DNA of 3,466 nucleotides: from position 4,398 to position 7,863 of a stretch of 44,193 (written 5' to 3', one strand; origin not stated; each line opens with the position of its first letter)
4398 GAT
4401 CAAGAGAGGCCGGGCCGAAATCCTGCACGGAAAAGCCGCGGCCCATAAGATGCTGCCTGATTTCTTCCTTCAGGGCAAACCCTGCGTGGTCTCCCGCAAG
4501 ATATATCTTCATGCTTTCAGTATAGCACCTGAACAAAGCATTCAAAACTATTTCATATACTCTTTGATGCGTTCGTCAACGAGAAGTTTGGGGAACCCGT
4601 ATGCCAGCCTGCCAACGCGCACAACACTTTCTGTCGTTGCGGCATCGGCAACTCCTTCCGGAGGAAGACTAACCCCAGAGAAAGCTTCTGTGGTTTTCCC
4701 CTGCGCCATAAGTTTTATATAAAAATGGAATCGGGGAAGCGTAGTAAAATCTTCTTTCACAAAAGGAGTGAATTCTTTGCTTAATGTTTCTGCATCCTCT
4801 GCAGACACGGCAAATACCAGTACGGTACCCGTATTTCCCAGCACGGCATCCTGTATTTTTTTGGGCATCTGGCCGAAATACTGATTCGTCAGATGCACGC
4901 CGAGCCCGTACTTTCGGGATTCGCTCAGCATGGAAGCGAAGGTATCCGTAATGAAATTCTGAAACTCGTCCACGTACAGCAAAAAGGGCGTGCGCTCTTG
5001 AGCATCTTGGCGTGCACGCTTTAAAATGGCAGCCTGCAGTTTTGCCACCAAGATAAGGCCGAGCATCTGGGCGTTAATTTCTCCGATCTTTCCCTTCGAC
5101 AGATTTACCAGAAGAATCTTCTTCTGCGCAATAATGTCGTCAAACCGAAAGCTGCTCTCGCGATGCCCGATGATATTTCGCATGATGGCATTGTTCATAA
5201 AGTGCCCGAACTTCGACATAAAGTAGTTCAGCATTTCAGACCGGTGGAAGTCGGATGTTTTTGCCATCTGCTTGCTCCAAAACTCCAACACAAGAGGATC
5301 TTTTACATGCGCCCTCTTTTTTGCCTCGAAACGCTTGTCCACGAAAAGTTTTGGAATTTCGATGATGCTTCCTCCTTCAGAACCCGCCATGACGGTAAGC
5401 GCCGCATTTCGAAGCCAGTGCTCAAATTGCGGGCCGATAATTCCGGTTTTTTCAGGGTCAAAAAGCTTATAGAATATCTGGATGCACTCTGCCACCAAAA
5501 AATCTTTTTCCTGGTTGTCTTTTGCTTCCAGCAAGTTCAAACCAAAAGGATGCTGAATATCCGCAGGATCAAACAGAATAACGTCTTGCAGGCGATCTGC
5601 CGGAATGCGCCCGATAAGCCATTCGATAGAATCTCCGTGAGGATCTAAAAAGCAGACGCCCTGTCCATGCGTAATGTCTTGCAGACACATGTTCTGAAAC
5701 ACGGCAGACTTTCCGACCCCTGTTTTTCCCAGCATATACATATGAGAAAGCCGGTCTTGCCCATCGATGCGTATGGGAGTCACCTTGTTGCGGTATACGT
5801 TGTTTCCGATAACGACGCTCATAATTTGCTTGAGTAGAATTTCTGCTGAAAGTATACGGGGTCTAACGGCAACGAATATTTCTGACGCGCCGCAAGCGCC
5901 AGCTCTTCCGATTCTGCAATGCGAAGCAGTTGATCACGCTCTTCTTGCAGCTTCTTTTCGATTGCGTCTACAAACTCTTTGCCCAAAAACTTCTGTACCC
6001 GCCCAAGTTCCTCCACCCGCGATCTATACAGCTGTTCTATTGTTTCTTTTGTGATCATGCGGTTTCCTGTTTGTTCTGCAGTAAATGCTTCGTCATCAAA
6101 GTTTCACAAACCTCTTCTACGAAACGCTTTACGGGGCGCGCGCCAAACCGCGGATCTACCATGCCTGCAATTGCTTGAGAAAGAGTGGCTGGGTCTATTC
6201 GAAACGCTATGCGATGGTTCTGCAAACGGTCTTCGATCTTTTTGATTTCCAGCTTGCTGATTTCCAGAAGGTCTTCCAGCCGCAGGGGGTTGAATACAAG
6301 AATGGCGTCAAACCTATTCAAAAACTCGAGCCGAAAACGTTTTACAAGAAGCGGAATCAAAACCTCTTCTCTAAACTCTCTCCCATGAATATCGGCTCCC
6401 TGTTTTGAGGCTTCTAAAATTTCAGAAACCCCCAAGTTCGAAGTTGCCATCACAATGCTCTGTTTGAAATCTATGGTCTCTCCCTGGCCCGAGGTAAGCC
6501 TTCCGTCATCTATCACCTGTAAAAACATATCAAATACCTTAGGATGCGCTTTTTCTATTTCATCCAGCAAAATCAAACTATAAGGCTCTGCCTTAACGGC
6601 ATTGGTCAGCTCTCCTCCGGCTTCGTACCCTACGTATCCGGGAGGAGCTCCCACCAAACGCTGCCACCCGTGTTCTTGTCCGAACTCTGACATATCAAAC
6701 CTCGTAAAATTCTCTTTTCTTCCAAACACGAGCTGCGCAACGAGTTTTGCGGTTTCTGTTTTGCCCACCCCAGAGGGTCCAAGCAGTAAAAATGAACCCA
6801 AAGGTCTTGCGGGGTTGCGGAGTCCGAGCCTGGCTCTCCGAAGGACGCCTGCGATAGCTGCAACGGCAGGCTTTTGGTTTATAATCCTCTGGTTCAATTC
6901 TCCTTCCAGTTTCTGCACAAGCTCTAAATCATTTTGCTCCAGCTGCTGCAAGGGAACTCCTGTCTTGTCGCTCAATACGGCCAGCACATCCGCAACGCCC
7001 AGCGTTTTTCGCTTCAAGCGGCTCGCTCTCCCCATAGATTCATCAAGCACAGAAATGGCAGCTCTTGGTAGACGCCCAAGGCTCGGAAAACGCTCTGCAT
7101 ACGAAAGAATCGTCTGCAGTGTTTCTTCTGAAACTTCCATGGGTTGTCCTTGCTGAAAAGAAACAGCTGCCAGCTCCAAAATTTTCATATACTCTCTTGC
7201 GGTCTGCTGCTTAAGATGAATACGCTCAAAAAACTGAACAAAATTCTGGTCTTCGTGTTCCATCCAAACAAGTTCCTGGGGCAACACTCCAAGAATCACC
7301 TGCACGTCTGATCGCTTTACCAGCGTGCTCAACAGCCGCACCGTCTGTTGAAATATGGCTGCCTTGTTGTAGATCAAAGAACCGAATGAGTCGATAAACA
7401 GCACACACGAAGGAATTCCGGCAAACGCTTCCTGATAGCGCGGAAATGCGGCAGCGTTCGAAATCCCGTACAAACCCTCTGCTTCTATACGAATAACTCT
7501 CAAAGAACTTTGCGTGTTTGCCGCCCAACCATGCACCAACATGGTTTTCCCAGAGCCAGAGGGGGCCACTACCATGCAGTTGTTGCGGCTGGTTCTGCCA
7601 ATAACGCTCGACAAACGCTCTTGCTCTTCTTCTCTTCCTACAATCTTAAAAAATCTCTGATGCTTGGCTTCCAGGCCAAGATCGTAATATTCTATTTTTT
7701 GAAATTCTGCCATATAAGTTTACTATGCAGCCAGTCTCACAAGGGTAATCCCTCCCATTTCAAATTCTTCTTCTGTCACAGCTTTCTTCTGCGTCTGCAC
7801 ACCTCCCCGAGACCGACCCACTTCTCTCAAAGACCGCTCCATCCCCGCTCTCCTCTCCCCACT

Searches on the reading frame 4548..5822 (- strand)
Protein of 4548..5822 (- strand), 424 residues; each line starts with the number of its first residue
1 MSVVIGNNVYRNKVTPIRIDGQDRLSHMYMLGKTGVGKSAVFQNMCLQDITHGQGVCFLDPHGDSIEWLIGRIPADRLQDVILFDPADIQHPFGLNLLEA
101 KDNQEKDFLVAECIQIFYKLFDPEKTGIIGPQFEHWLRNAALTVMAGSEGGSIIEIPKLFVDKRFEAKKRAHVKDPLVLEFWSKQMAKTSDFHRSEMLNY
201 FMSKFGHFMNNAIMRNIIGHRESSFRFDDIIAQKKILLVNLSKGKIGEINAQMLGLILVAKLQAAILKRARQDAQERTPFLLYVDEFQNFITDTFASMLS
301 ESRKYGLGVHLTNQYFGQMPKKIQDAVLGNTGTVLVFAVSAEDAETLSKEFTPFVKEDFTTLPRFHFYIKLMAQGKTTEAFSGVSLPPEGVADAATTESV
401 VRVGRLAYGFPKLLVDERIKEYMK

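Call 9: search_protein_families(library=pfam, proteins=[window:4548-5822:-])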
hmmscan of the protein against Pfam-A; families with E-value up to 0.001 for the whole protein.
window:4548-5822:- (424 aa): 3 families
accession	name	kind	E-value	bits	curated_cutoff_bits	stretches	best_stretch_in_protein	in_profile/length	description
PF10412.15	TrwB_AAD_bind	-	1.1e-06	28.3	20.5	0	217-347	184-319/387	Type IV secretion-system coupling protein DNA-binding domain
PF12696.13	TraG-D_C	-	3.8e-06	27.3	22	1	279-350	1-78/126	TraM recognition site of TraD and TraG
PF01935.23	DUF87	-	0.00019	22.1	23.2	1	4-64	2-63/220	Helicase HerA, central domain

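Call 85: search_protein_families(library=ncbifam, proteins=[window:4548-5822:-], max_evalue=0.001)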
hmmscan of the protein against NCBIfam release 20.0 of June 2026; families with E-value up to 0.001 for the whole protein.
window:4548-5822:- (424 aa): 5 families
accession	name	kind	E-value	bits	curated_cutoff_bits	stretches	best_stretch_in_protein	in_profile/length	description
TIGR03743.1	SXT_TraD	subfamily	3.3e-14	52.3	366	2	15-65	165-215/636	conjugative transfer system coupling protein TraD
TIGR03754.1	conj_TOL_TraD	equivalog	1.2e-09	37.3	647.55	1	15-65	170-220/643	type IV conjugative transfer system coupling protein TraD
NF053655.1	CedD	equivalog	4.8e-09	35.4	600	1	223-341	369-481/527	DNA-translocating ATPase CedD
NF033849.1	ser_rich_anae_1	subfamily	4.5e-06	24.3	650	1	191-343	931-1094/1163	serine-rich protein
NF041447.1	TrbC_conju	equivalog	2.8e-05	22.7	800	0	18-61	122-165/685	F-type conjugative transfer protein TrbC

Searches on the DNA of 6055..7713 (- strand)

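Call 57: search_rna_families(sources=[L002, L156, L157, L075], threshold=gathering)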
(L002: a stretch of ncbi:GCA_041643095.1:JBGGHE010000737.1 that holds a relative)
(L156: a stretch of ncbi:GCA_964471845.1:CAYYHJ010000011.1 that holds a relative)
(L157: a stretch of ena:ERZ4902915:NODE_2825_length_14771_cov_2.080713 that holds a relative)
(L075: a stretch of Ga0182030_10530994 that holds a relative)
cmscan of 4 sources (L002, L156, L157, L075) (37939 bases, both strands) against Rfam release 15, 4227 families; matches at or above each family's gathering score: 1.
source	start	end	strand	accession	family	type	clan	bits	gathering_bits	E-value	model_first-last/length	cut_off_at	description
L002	4104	4243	+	RF01482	AdoCbl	Cis-reg; riboswitch;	CL00101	53.6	50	3e-07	1-149/149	no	AdoCbl (Cobalamin/B12) riboswitch aptamer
